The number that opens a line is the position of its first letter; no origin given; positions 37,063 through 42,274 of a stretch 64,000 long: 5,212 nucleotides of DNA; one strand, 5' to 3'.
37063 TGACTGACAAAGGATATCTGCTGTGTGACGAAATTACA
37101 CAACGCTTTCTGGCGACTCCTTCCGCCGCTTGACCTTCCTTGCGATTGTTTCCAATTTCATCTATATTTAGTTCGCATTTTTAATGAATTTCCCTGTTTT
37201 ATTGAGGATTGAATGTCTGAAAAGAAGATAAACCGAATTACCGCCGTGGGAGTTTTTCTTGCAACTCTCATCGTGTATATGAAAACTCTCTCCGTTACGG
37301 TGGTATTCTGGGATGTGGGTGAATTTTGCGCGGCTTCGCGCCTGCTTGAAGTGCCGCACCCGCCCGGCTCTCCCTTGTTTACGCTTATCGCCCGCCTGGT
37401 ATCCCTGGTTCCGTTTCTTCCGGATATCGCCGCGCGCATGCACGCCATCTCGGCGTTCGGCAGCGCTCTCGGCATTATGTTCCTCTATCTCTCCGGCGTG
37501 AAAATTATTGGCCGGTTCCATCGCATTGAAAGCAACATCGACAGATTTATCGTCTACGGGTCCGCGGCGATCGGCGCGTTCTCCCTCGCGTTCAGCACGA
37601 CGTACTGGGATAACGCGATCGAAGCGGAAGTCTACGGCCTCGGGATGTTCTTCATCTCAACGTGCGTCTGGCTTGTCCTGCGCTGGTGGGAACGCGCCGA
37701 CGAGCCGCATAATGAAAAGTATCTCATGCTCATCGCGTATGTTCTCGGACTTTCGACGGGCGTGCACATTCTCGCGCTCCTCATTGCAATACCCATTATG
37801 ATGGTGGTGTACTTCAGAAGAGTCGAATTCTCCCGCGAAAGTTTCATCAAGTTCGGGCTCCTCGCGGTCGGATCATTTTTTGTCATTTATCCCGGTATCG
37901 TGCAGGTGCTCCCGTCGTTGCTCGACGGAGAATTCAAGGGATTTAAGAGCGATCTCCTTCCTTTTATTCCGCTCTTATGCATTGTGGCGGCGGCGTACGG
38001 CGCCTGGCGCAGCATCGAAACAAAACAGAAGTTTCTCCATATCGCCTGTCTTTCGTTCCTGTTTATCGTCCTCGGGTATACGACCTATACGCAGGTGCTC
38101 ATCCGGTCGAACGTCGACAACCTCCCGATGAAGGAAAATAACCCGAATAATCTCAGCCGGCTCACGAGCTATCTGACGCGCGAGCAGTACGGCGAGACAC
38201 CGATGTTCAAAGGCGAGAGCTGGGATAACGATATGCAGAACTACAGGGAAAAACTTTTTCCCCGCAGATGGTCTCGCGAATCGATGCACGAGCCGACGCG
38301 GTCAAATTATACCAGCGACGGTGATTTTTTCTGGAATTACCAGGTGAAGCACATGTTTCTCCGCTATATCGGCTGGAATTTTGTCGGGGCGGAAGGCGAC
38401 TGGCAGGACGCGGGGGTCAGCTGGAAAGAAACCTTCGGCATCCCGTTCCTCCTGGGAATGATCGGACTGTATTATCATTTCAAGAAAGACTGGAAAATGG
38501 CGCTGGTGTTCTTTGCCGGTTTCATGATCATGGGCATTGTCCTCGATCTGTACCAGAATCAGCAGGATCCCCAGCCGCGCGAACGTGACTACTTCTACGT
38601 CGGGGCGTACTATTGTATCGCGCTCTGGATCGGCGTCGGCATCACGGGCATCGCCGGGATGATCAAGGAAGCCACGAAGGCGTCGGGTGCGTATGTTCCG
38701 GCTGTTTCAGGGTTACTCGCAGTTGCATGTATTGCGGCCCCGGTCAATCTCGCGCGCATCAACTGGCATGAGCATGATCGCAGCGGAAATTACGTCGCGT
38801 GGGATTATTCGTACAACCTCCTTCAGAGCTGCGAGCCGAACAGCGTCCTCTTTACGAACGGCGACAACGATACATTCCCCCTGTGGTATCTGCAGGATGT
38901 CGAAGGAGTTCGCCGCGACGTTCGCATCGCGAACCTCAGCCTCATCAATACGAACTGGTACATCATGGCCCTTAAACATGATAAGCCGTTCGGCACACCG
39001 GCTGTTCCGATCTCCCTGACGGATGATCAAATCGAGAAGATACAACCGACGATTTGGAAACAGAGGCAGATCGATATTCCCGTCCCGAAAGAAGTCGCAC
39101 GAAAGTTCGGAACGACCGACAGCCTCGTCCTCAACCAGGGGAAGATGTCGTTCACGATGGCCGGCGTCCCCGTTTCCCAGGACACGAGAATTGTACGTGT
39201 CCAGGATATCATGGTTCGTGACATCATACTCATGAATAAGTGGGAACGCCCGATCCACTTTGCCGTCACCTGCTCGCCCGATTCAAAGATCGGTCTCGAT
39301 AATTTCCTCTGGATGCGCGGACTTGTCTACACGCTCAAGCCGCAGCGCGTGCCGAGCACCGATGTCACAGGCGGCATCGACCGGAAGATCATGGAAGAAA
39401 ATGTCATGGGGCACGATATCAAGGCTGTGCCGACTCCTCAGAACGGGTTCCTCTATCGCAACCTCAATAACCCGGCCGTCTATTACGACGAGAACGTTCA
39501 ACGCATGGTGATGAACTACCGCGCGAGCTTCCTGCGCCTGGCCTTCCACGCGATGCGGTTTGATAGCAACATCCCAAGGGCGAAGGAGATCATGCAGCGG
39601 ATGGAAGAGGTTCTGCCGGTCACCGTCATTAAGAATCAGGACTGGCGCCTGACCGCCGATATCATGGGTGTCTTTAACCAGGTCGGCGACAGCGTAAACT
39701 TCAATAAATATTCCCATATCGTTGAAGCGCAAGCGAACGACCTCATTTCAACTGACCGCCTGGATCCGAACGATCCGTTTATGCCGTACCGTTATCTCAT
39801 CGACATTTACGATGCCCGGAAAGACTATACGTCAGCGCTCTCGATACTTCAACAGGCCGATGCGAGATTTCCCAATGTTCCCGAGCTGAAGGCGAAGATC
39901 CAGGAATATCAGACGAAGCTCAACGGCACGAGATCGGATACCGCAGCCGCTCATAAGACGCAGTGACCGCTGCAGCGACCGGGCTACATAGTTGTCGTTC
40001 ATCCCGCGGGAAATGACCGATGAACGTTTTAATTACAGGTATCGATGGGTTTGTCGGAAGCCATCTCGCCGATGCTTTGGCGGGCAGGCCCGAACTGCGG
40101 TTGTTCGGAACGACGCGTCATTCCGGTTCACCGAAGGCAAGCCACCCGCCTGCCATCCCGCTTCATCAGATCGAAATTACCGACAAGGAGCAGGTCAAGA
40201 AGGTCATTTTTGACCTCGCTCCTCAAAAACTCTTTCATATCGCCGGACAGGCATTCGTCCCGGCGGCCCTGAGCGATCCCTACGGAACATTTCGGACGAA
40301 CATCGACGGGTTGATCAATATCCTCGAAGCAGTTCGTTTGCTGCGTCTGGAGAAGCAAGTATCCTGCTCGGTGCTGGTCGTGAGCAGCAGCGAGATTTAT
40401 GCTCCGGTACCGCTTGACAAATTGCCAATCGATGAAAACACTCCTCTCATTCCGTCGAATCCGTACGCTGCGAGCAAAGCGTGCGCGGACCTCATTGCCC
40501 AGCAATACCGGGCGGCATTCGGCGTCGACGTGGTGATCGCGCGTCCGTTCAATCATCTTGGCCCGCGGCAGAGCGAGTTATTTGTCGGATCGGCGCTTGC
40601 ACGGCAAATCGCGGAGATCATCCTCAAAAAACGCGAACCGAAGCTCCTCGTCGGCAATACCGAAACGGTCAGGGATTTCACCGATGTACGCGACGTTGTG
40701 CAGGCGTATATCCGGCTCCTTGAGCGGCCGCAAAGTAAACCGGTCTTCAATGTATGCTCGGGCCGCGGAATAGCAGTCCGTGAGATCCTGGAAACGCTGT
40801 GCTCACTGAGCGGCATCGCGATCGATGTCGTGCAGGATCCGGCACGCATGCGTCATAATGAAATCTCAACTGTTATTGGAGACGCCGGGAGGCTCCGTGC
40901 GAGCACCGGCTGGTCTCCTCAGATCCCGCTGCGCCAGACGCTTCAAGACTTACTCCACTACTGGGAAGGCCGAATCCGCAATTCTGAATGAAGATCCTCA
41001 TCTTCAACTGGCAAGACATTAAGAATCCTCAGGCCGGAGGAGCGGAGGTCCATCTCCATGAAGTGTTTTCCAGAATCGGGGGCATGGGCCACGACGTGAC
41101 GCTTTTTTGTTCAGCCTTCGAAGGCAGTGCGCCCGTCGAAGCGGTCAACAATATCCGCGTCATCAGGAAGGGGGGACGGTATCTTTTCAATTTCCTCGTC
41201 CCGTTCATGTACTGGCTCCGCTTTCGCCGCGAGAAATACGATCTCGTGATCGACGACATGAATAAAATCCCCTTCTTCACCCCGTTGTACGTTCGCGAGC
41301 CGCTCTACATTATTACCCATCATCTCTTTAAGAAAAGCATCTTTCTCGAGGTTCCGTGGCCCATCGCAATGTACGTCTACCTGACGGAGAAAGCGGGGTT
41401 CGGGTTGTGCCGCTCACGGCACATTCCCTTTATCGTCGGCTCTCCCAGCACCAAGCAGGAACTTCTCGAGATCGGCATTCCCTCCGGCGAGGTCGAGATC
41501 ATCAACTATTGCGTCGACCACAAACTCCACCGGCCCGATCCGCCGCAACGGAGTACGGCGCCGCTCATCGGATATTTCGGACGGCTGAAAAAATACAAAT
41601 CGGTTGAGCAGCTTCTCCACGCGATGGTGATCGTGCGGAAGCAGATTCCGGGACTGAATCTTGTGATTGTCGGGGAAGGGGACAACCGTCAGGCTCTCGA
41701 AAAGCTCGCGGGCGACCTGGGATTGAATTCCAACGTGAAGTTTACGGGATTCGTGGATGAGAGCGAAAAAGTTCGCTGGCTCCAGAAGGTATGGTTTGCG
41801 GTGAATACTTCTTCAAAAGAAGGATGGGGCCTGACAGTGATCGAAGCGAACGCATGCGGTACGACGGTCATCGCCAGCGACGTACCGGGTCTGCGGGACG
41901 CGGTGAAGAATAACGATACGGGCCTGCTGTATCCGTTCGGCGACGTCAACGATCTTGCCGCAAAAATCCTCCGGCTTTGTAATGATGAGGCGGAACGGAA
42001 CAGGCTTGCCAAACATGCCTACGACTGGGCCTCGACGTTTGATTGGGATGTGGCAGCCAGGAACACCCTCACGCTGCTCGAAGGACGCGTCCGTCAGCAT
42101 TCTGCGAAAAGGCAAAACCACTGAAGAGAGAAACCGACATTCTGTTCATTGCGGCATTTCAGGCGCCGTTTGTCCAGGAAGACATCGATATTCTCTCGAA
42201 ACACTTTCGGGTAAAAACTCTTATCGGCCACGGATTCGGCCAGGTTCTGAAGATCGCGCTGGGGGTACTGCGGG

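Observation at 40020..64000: Large (~24 kb) glycan biosynthesis island unusually rich in methyltransferases and polyprenol-phosphate-dependent glycosyltransferases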

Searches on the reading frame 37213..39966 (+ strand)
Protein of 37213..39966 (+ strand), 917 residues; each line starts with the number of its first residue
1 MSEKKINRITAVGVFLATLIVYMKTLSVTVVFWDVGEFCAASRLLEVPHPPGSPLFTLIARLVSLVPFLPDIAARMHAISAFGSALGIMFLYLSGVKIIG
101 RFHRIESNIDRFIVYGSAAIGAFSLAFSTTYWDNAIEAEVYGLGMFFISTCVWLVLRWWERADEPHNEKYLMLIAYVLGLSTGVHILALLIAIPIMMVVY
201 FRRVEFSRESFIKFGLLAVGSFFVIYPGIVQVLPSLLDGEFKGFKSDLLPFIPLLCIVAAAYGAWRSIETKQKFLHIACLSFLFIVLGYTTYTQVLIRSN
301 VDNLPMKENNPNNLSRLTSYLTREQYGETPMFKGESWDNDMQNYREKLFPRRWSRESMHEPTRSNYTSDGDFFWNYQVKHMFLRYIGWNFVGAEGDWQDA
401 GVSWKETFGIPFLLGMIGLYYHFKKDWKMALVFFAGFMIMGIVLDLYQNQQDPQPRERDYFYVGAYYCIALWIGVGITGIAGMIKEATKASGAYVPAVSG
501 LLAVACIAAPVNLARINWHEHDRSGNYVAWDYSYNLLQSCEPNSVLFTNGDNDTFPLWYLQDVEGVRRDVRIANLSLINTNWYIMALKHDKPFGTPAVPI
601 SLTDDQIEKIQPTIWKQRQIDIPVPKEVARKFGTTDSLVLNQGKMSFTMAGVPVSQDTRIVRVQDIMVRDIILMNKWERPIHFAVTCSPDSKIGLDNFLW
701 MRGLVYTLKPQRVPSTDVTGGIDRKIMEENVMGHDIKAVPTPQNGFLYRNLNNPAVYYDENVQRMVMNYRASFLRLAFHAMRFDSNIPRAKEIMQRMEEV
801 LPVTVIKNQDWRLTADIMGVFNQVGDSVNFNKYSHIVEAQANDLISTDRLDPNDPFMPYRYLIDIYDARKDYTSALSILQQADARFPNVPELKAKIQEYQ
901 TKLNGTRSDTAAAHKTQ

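Call 7: search_protein_families(library=pfam, proteins=[window:37213-39966:+], max_evalue=0.01)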
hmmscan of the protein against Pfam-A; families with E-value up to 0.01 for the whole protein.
window:37213-39966:+ (917 aa): 1 family
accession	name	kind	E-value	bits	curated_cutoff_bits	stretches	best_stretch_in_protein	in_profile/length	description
PF11028.14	TMEM260-like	-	3.8e-49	167.3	24.2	1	34-204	1-175/179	Protein O-mannosyl-transferase TMEM260-like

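Call 9: search_protein_families(library=ncbifam, proteins=[window:37213-39966:+], max_evalue=0.001)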
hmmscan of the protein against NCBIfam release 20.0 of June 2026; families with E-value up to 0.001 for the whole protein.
window:37213-39966:+ (917 aa): 0 families

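Call 43: search_solved_structures(query=window:37213-39963:+, max_evalue=1)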
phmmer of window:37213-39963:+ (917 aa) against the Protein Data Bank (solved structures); distinct sequences matched with E-value up to 1: 1.
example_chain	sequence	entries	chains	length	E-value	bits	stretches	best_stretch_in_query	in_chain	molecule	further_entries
9rql_A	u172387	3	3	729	6.7e-17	64.3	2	11-217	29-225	Protein O-mannosyl-transferase TMEM260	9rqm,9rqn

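Call 81: search_solved_structures(query=window:37213-39963:+, max_evalue=0.001, show_alignments=1)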
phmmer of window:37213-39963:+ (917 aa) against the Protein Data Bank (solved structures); distinct sequences matched with E-value up to 0.001: 1.
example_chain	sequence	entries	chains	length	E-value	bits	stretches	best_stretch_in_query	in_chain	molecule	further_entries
9rql_A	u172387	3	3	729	6.7e-17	64.3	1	11-217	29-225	Protein O-mannosyl-transferase TMEM260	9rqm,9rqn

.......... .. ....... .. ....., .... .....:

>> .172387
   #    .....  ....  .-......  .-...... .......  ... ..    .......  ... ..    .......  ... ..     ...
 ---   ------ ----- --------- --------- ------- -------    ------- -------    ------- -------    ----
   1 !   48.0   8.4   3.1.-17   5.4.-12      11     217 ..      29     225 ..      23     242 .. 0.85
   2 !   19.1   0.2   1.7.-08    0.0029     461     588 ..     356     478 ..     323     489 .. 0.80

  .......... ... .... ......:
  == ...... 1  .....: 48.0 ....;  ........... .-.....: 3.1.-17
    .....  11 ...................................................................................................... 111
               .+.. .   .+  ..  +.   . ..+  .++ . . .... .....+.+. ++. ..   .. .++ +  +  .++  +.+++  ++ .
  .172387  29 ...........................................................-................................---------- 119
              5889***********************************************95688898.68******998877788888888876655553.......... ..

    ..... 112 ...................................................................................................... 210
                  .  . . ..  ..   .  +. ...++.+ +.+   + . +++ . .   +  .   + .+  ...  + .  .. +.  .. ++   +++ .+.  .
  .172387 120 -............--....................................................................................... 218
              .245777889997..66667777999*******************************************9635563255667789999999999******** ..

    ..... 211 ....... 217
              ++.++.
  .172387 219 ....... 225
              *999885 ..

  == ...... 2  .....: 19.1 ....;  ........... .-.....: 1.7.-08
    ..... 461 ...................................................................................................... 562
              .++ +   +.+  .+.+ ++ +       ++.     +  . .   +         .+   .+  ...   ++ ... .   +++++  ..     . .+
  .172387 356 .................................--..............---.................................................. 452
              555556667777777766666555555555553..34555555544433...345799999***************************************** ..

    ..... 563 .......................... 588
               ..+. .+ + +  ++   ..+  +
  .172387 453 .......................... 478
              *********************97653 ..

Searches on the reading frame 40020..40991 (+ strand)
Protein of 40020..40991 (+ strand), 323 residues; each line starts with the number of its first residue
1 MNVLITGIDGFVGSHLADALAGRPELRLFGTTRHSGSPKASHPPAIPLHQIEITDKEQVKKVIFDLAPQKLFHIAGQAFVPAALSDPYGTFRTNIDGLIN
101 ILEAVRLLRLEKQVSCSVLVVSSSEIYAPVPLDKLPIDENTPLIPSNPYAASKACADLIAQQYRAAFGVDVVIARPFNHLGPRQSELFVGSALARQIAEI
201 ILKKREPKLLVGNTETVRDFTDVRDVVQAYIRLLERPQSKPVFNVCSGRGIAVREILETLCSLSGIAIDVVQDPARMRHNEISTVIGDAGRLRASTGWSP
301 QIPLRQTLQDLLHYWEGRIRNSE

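Call 3: search_protein_families(library=pfam, proteins=[window:40020-40991:+], max_evalue=0.01)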
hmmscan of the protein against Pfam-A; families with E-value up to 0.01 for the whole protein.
window:40020-40991:+ (323 aa): 6 families
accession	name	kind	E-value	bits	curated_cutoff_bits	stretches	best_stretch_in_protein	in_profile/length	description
PF16363.11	GDP_Man_Dehyd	-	7.2e-63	213.5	27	1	4-310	1-331/332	GDP-mannose 4,6 dehydratase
PF01370.27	Epimerase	-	1e-53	182.7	20.9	1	3-246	1-240/240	NAD dependent epimerase/dehydratase family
PF02719.21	Polysacc_synt_2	-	2.5e-07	30.6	20.2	1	51-117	61-127/293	Polysaccharide biosynthesis protein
PF04321.23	RmlD_sub_bind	-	1.4e-05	24.7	27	1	1-154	1-130/287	RmlD substrate binding domain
PF07993.18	NAD_binding_4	-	2.2e-05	24.2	20.1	1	92-196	110-225/258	Male sterility protein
PF01073.25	3Beta_HSD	-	5.3e-05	22.8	22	1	4-231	1-226/280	3-beta hydroxysteroid dehydrogenase/isomerase family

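Call 9: search_protein_families(library=ncbifam, proteins=[window:40020-40991:+], max_evalue=0.001)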
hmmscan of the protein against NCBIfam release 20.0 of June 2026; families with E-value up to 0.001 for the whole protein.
window:40020-40991:+ (323 aa): 24 families
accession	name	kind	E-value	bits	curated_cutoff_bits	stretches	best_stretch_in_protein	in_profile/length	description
TIGR04180.1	EDH_00030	hypoth_equivalog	3.4e-44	151.1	475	1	3-301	1-295/297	NAD-dependent 4,6-dehydratase LegB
TIGR01181.1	dTDP_gluc_dehyt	equivalog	4.2e-37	127.9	365.1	1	3-315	2-311/321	dTDP-glucose 4,6-dehydratase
TIGR01472.1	gmd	equivalog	7.8e-33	114.1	415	1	4-273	4-296/342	GDP-mannose 4,6-dehydratase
TIGR01179.1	galE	equivalog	1.3e-31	109.7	262.3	1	2-319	1-328/332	UDP-glucose 4-epimerase GalE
TIGR02622.1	CDP_4_6_dhtase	equivalog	1.5e-23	83.5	278.45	1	3-317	7-332/352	CDP-glucose 4,6-dehydratase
TIGR02197.1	heptose_epim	equivalog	4.5e-18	65.5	274.6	1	3-310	1-308/316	ADP-glyceromanno-heptose 6-epimerase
NF007582.0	PRK10217.1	equivalog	3e-17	62.7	698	1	45-264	52-270/355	dTDP-glucose 4,6-dehydratase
NF047922.1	GDPFucSynFcl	equivalog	3.4e-16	59.6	500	1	49-313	35-299/308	GDP-L-fucose synthase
NF011728.1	PRK15181.1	equivalog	9.6e-16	57.7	760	1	71-232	94-247/348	Vi polysaccharide biosynthesis UDP-N-acetylglucosaminuronic acid C-4 epimerase TviC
NF007490.0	PRK10084.1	subfamily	1.9e-15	56.7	649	1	42-264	48-277/361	dTDP-glucose 4,6-dehydratase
NF007956.0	PRK10675.1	subfamily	2.7e-13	49.8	394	1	1-314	1-328/338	UDP-glucose 4-epimerase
NF008872.0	PRK11908.1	equivalog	1.3e-11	44.1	294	1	2-263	3-270/349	bifunctional UDP-4-keto-pentose/UDP-xylose synthase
TIGR03466.1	HpnA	hypoth_equivalog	1.7e-11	43.6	367.65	1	1-274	1-256/327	hopanoid-associated sugar epimerase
TIGR01746.1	Thioester-redct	subfamily_domain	5.5e-11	42.3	213.35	1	100-272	112-287/371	thioester reductase domain-containing protein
NF005998.1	PRK08125.1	equivalog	6.6e-11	41.3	777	1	117-239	426-556/649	bifunctional UDP-4-amino-4-deoxy-L-arabinose formyltransferase/UDP-glucuronic acid oxidase ArnA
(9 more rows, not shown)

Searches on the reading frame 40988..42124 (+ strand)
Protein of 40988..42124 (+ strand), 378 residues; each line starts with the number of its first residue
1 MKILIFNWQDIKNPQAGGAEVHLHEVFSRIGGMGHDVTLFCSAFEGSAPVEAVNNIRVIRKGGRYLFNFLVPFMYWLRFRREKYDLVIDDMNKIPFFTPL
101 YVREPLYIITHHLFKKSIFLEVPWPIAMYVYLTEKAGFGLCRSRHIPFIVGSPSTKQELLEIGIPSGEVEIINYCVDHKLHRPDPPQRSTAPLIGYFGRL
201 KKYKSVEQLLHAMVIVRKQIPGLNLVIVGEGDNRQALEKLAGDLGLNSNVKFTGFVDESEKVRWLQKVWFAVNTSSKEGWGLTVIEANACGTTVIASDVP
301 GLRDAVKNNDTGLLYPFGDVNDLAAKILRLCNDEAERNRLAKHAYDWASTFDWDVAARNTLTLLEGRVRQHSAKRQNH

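Call 3: search_protein_families(library=pfam, proteins=[window:40988-42124:+], max_evalue=0.01)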
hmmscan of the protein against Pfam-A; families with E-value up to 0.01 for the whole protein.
window:40988-42124:+ (378 aa): 6 families
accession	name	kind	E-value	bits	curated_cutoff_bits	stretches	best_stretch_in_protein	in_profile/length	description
PF00534.26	Glycos_transf_1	-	6.8e-43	146.6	26.4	1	181-347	5-172/172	Glycosyl transferases group 1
PF13692.12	Glyco_trans_1_4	-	2.7e-34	118.9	27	1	192-333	2-142/142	Glycosyl transferases group 1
PF13439.12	Glyco_transf_4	-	7.2e-14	52.6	28.5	1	17-178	2-168/170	Glycosyltransferase Family 4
PF13524.12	Glyco_trans_1_2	-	2.7e-10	40.8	25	1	218-346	10-127/144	Glycosyl transferase-like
PF20706.3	GT4-conflict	-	1.9e-08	34.2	26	1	167-309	172-323/385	Family 4 Glycosyltransferase in conflict systems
PF13579.12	Glyco_trans_4_4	-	0.0011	19.8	29.7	1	17-100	1-88/158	Glycosyl transferase 4-like domain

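Call 41: search_protein_families(library=ncbifam, proteins=[window:40988-42124:+], max_evalue=0.0001)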
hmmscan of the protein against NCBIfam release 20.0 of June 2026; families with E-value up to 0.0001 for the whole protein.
window:40988-42124:+ (378 aa): 34 families (the best 25 are shown)
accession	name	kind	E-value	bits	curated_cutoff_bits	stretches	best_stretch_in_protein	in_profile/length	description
TIGR03449.1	mycothiol_MshA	equivalog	1.3e-26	93.5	462.5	1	191-363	220-399/406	D-inositol-3-phosphate glycosyltransferase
NF041876.1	EPS_EpsE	equivalog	2.6e-24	86.2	400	1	184-345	207-373/389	exopolysaccharide biosynthesis GT4 family glycosyltransferase EpsE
TIGR03999.1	thiol_BshA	equivalog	6.8e-24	84.5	273.7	1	196-353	204-359/375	N-acetyl-alpha-D-glucosaminyl L-malate synthase BshA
TIGR04063.1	stp3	hypoth_equivalog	2.7e-22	79.2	442.05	1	156-355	169-383/397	TIGR04063 family PEP-CTERM/XrtA system glycosyltransferase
TIGR03088.1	stp2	hypoth_equivalog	5.4e-22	78.3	409.05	1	190-348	193-353/374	TIGR03088 family PEP-CTERM/XrtA system glycosyltransferase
NF007396.0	PRK09922.1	equivalog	8.6e-21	74.2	385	1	152-338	143-331/361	lipopolysaccharide 1,6-galactosyltransferase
NF047880.1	glyco_SdgA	exception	1.4e-18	66.8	800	1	197-352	321-475/488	serine-aspartate repeat adhesin O-glycosyltransferase SdgA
TIGR04047.1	MSMEG_0565_glyc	hypoth_equivalog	2.4e-17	63.1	259.85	1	197-362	199-369/373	MSMEG_0565 family glycosyltransferase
NF041010.1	glycosy_Agl16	equivalog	5e-17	61.8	575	1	152-364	141-348/352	glycosylation protein Agl16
NF050063.1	ProtGlycPglJ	equivalog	6.7e-17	61.7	500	1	190-362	193-361/363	N-acetylgalactosamine-N,N'-diacetylbacillosaminyl-diphospho-undecaprenol 4-alpha-N-acetylgalactosaminyltransferase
NF046085.1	XrtY_assoc_Gly1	equivalog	7.6e-17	61.2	400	1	152-346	168-362/387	XrtY-associated glycosyltransferase XYAG1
NF038229.1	Glyco4_Geo_Pelo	equivalog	1.9e-15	56.8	400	1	202-345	172-313/338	GPMC system family 4 glycosyltransferase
NF049988.1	MGlcDAGSynMgs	equivalog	1.8e-14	54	400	1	198-374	220-394/398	alpha-monoglucosyldiacylglycerol synthase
TIGR04157.1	glyco_rSAM_CFB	subfamily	2.4e-14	53.1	400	1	190-338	226-379/406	TIGR04157 family glycosyltransferase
NF038295.1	EPS_HpsP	equivalog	3.3e-14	52.7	550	1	179-363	195-383/388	hormogonium polysaccharide biosynthesis glycosyltransferase HpsP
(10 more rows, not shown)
